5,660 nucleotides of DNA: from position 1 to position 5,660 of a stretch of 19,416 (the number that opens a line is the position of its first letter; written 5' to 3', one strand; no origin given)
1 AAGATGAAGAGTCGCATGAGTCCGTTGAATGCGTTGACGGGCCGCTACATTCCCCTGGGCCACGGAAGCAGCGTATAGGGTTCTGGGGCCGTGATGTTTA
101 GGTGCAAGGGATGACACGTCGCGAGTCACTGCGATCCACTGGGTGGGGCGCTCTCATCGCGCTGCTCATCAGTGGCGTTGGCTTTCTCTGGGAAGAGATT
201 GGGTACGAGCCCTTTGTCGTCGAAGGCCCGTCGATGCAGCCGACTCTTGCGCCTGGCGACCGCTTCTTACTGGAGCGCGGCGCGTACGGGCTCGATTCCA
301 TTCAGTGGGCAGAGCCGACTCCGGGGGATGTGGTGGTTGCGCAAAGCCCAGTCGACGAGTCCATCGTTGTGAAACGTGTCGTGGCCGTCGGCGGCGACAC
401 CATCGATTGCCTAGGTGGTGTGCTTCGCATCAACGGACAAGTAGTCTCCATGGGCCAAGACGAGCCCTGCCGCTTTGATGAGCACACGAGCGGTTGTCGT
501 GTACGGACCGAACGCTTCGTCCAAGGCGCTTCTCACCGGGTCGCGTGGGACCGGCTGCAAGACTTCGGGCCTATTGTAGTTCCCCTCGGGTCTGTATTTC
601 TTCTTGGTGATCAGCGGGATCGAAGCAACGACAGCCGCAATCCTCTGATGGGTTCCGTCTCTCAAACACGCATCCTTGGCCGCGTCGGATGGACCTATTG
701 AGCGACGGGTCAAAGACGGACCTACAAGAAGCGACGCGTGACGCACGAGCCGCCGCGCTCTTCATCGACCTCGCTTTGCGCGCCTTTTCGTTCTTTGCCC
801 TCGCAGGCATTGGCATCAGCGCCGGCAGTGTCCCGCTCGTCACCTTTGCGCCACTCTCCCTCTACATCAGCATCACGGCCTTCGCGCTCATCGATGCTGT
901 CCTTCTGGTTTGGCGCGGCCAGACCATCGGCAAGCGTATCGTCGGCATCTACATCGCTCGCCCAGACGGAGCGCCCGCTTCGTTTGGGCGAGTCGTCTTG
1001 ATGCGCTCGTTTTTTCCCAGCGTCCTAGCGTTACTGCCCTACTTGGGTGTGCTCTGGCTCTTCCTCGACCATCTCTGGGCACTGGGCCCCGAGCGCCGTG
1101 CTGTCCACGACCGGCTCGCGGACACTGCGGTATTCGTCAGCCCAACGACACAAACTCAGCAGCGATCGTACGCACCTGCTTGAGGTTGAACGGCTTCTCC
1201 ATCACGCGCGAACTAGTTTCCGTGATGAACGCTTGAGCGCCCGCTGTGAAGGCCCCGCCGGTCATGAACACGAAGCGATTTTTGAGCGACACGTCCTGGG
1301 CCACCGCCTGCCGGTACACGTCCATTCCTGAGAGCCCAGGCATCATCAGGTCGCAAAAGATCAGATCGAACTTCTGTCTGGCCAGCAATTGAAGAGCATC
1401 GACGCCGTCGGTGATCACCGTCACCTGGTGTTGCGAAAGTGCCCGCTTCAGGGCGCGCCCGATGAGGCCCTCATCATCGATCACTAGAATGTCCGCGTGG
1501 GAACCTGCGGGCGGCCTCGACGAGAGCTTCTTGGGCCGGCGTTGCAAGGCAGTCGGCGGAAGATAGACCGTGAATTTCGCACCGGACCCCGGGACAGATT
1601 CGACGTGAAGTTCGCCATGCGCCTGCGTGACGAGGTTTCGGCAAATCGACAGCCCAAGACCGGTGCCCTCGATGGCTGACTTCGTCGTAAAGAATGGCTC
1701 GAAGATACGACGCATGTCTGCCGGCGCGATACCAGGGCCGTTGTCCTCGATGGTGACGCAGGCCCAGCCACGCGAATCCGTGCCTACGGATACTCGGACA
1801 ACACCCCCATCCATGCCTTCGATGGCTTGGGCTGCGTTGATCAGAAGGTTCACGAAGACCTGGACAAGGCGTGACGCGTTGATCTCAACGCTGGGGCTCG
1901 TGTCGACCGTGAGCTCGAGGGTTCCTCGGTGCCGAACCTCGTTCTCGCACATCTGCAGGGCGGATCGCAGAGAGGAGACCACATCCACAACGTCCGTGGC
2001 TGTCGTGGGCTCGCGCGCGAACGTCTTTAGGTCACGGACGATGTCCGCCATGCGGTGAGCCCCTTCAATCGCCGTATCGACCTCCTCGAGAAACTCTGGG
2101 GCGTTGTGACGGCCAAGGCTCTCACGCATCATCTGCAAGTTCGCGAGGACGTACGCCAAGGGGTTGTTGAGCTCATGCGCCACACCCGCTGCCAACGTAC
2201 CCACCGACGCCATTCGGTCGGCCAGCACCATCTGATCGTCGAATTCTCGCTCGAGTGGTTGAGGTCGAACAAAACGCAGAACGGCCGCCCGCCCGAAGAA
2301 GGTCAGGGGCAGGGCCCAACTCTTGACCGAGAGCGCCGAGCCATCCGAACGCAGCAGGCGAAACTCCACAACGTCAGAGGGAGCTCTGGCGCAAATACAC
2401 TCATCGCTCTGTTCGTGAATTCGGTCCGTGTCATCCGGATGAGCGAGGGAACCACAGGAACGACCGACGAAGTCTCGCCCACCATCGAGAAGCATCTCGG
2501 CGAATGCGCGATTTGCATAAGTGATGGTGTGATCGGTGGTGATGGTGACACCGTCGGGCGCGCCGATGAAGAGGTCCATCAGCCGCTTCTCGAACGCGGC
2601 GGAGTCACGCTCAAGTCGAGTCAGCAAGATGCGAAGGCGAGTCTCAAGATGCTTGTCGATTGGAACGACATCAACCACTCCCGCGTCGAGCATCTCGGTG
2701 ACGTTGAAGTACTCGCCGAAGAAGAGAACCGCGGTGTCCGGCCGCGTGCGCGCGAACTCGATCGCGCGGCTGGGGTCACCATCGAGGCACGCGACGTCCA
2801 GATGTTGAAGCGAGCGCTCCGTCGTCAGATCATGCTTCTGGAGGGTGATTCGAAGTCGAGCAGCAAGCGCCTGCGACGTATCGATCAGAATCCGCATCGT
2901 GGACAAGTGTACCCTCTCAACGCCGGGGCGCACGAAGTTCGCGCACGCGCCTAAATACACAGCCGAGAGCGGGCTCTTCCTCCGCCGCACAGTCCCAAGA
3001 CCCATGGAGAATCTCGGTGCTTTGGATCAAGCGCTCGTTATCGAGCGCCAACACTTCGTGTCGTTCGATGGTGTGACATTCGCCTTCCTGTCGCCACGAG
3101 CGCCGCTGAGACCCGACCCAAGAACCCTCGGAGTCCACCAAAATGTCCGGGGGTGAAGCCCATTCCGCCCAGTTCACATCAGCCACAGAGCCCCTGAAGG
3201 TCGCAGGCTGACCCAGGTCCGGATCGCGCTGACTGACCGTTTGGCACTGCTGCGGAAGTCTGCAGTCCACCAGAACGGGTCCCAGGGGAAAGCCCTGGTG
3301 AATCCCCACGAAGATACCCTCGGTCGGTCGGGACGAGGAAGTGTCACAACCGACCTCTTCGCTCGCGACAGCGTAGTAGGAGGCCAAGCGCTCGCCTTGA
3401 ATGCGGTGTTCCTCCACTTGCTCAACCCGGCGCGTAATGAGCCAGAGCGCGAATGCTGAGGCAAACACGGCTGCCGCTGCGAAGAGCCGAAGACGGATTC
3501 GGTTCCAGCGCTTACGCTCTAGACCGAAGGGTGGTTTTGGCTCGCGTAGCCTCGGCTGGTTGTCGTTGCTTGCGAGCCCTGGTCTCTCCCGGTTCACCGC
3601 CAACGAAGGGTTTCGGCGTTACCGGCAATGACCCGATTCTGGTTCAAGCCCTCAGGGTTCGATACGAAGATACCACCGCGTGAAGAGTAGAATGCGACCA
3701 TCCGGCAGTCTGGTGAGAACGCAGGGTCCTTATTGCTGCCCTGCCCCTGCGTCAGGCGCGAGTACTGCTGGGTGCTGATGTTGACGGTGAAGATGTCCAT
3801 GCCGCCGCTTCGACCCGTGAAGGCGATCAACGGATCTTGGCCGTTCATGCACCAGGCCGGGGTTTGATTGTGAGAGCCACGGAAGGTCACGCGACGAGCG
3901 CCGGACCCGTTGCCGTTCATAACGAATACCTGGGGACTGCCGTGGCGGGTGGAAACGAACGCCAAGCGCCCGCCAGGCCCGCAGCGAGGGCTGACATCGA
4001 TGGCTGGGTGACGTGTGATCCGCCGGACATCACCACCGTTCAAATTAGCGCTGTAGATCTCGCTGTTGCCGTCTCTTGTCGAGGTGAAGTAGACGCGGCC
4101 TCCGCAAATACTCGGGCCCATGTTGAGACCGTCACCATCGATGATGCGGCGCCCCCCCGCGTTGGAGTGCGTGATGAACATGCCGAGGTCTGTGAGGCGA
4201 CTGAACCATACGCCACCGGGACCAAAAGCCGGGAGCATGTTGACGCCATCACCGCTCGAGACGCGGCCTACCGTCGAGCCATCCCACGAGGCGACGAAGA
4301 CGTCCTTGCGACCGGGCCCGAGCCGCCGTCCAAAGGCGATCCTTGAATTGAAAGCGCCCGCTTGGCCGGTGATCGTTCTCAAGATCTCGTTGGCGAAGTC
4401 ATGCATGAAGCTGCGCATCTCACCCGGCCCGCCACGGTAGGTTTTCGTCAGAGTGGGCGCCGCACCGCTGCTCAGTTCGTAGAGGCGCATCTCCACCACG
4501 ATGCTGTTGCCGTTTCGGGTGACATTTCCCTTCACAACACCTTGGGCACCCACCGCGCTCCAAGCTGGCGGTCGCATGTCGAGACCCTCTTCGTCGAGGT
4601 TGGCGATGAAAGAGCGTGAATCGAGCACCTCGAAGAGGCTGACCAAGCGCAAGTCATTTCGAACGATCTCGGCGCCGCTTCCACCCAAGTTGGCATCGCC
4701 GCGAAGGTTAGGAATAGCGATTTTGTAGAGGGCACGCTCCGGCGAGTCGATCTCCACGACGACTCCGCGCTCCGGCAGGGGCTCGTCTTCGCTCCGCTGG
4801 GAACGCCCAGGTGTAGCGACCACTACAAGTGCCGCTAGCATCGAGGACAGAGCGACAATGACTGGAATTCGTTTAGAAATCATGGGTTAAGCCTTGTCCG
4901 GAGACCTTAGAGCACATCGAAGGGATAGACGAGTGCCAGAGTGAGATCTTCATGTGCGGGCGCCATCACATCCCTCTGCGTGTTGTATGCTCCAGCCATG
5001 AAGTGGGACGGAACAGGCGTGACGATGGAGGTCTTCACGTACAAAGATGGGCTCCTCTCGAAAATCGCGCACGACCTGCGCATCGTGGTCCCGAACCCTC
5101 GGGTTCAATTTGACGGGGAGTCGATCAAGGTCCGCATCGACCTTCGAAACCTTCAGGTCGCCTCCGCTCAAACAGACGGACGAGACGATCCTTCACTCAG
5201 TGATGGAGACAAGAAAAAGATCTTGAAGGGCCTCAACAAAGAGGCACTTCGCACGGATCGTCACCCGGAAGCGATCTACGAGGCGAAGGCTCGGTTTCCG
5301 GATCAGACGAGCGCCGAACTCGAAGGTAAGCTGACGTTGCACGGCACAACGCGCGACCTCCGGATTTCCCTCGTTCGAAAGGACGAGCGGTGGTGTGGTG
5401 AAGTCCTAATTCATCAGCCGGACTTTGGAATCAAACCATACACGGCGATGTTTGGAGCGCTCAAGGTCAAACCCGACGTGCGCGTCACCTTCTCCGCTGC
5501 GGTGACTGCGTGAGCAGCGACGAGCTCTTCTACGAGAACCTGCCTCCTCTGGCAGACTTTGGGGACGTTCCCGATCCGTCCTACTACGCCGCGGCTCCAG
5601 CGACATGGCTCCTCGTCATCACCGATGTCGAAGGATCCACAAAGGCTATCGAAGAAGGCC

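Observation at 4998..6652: Translationally coupled YceI-like lipid-binding protein and DUF3095-like protein with cyclase-palm-like metal motifs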

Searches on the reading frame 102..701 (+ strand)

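Call 28: search_protein_families(library=pfam, proteins=[window:102-701:+], max_evalue=0.01)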
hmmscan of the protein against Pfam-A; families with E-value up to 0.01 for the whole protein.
window:102-701:+ (199 aa): 1 family
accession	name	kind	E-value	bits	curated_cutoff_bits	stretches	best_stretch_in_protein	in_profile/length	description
PF10502.14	Peptidase_S26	-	9.4e-30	104.2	22.9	1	20-197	8-165/168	Signal peptidase, peptidase S26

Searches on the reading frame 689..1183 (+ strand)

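Call 28: search_protein_families(library=pfam, proteins=[window:689-1183:+], max_evalue=0.01)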
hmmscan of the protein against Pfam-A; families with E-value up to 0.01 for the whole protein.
window:689-1183:+ (164 aa): 1 family
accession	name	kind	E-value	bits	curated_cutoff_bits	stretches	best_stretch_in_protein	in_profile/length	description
PF06271.18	RDD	-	8e-15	55.8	24.1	1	19-144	6-136/137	RDD family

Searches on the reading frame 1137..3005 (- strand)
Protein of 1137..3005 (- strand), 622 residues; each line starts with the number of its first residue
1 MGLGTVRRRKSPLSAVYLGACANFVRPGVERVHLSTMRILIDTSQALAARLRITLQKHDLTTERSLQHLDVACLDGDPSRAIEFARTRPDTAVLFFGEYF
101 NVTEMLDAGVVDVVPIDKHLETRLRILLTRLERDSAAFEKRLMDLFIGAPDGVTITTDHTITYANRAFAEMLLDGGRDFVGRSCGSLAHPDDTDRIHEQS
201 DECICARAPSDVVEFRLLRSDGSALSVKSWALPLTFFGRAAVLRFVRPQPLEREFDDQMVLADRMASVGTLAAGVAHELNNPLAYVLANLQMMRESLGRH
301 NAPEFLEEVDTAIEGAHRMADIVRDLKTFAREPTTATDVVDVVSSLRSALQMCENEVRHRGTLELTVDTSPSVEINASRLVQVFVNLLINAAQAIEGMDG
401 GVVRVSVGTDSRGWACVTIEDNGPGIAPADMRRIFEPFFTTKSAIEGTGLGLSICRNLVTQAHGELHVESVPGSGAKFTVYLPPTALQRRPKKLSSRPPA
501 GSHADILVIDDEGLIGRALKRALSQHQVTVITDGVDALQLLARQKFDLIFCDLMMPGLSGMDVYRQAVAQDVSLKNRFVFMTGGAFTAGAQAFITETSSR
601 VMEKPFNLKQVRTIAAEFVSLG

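Call 28: search_protein_families(library=pfam, proteins=[window:1137-3005:-], max_evalue=0.01)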
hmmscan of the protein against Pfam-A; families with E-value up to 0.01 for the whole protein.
window:1137-3005:- (622 aa): 9 families
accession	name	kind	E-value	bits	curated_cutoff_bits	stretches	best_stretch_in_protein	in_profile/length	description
PF02518.31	HATPase_c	-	1.5e-27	96.7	26.4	1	377-485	3-110/111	Histidine kinase-, DNA gyrase B-, and HSP90-like ATPase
PF00072.30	Response_reg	-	3.4e-15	56.6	30.2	1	506-613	1-108/111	Response regulator receiver domain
PF00512.31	HisKA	-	1.6e-12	47.7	26.9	1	269-331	3-62/66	His Kinase A (phospho-acceptor) domain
PF08448.16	PAS_4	-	9e-08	32.8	23.1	1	150-222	5-76/110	PAS fold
PF13426.13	PAS_9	-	3.8e-06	27.6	27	1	150-227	1-77/103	PAS domain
PF00989.32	PAS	-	1.2e-05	25.7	22.6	1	149-239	10-101/113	PAS fold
PF08447.18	PAS_3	-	7.3e-05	23.4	25.6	1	162-231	2-72/89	PAS fold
PF13188.13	PAS_8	-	0.00028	21.1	21.8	1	142-185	3-44/65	PAS domain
PF14501.12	HATPase_c_5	-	0.0005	20.4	22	1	376-470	2-90/102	GHKL domain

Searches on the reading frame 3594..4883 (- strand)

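Call 3: search_protein_families(library=pfam, proteins=[window:3594-4883:-], max_evalue=0.1)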
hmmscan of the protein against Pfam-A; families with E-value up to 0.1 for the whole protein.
window:3594-4883:- (429 aa): 3 families
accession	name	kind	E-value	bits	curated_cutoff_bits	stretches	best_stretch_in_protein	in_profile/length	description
PF07676.18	PD40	-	3.5e-16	59.1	20.9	3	376-405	3-36/38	WD40-like Beta Propeller Repeat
PF04052.18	TolB_N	-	1.3e-15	57.8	22.4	1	42-140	2-103/106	TolB amino-terminal domain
PF00930.27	DPPIV_N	-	0.0021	17.3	22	0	305-397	248-344/354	Dipeptidyl peptidase IV (DPP IV) N-terminal region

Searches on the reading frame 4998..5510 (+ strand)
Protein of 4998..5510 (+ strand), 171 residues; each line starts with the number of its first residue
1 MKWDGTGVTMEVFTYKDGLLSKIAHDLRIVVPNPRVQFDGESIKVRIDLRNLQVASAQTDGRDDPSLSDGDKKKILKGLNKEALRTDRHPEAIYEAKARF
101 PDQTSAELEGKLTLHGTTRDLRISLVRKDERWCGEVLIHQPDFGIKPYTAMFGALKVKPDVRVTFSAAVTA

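Call 3: search_protein_families(library=pfam, proteins=[window:4998-5510:+], max_evalue=0.1)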
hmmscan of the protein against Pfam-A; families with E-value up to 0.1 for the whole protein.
window:4998-5510:+ (171 aa): 1 family
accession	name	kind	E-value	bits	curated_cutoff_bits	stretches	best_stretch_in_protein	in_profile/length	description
PF04264.18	YceI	-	1.3e-09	39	23.7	1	40-167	42-148/150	YceI-like domain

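Call 4: search_protein_families(library=ncbifam, proteins=[window:4998-5510:+], max_evalue=0.1)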
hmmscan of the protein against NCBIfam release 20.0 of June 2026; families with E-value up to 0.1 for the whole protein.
window:4998-5510:+ (171 aa): 1 family
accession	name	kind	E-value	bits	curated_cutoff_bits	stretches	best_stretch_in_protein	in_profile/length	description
NF002994.0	PRK03757.1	equivalog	0.021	14.6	232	1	81-124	94-138/191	YceI family protein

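Call 53: find_related_loci(query=A3, collection=metagenome_contigs, flank=5000)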
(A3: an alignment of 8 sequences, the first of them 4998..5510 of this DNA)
Query A3 (171 aa) in metagenome_contigs; peptide patterns used: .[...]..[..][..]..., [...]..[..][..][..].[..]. (x = any residue, [..] = any of these).
542 stretches matched a pattern; 402 encode a relative of the query (tblastn E <= 1e-3); the best 80 are kept; 80 distinct loci.
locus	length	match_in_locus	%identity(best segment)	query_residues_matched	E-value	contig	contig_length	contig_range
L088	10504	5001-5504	48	2-166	4e-46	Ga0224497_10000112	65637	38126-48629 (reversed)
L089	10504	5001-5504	48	2-166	5e-46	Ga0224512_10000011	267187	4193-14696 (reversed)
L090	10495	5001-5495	48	2-163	9e-46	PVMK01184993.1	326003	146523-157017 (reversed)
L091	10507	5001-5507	47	2-167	2e-45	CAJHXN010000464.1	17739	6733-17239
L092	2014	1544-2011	49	12-166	2e-45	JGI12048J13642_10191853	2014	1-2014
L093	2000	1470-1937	49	12-166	2e-45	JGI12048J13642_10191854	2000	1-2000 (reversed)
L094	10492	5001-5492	46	3-166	1e-44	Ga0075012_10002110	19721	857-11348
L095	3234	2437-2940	46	2-166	6e-44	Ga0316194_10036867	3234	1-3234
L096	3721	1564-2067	46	2-166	6e-44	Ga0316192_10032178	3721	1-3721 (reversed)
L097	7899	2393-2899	46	1-166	6e-44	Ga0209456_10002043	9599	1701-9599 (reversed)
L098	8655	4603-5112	45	1-167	4e-44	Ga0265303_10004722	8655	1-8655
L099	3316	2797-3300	46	2-166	5e-44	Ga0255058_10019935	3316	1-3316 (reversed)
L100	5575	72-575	47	2-166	1e-43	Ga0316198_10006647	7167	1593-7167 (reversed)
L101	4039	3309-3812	47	2-166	1e-43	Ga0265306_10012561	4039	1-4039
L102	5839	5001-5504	47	2-166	1e-43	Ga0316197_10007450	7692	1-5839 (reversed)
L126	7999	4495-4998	45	2-166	1e-41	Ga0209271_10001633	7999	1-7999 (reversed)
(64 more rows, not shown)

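Call 59: search_protein_families(library=padloc, proteins=[window:4998-5510:+], max_evalue=0.1)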
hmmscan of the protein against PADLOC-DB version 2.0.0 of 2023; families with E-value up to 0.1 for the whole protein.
window:4998-5510:+ (171 aa): 0 families

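Call 62: search_solved_structures(query=A3, max_evalue=1, show_alignments=2)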
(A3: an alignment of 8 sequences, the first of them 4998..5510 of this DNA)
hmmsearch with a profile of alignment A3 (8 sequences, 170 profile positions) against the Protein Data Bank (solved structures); distinct sequences matched with E-value up to 1: 15.
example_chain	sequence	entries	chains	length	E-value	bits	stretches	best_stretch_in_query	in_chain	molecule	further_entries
7bwl_A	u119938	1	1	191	4.4e-08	36.2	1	82-133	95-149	UPF0312 protein PA0423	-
1y0g_A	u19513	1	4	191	6.6e-08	35.7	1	81-134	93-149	Protein yceI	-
5ixh_A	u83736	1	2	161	0.00093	22.2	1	63-128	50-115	YceI-like domain protein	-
1wub_A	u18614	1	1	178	0.001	22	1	81-128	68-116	conserved hypothetical protein TT1927b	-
5ixg_B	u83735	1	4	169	0.0014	21.7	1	74-126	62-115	YceI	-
5w2d_A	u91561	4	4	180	0.0019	21.2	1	60-126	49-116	Polyisoprenoid-binding protein | Putative periplasmic protein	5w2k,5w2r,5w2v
5w17_A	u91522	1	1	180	0.002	21.1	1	63-126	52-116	Putative periplasmic protein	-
5w37_A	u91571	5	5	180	0.0021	21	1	63-126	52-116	Polyisoprenoid-binding protein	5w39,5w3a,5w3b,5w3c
2fgs_A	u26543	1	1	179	0.0021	21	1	63-126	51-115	Putative periplasmic protein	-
5w2x_A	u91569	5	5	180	0.0031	20.5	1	68-126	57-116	Polyisoprenoid-binding protein | Putative periplasmic protein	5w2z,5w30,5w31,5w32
3hpe_A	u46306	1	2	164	0.022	17.7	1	81-127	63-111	Conserved hypothetical secreted protein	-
7qca_LY0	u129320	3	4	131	0.034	17.1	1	13-57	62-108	60S ribosomal protein L26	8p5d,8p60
9nce_A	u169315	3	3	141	0.065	16.2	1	34-83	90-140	Thioredoxin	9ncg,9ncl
5kph_A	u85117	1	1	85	0.095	15.6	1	72-135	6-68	De novo Beta Sheet Design Protein OR485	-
7d6l_A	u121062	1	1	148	0.75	12.7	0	19-78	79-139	Thioredoxin 2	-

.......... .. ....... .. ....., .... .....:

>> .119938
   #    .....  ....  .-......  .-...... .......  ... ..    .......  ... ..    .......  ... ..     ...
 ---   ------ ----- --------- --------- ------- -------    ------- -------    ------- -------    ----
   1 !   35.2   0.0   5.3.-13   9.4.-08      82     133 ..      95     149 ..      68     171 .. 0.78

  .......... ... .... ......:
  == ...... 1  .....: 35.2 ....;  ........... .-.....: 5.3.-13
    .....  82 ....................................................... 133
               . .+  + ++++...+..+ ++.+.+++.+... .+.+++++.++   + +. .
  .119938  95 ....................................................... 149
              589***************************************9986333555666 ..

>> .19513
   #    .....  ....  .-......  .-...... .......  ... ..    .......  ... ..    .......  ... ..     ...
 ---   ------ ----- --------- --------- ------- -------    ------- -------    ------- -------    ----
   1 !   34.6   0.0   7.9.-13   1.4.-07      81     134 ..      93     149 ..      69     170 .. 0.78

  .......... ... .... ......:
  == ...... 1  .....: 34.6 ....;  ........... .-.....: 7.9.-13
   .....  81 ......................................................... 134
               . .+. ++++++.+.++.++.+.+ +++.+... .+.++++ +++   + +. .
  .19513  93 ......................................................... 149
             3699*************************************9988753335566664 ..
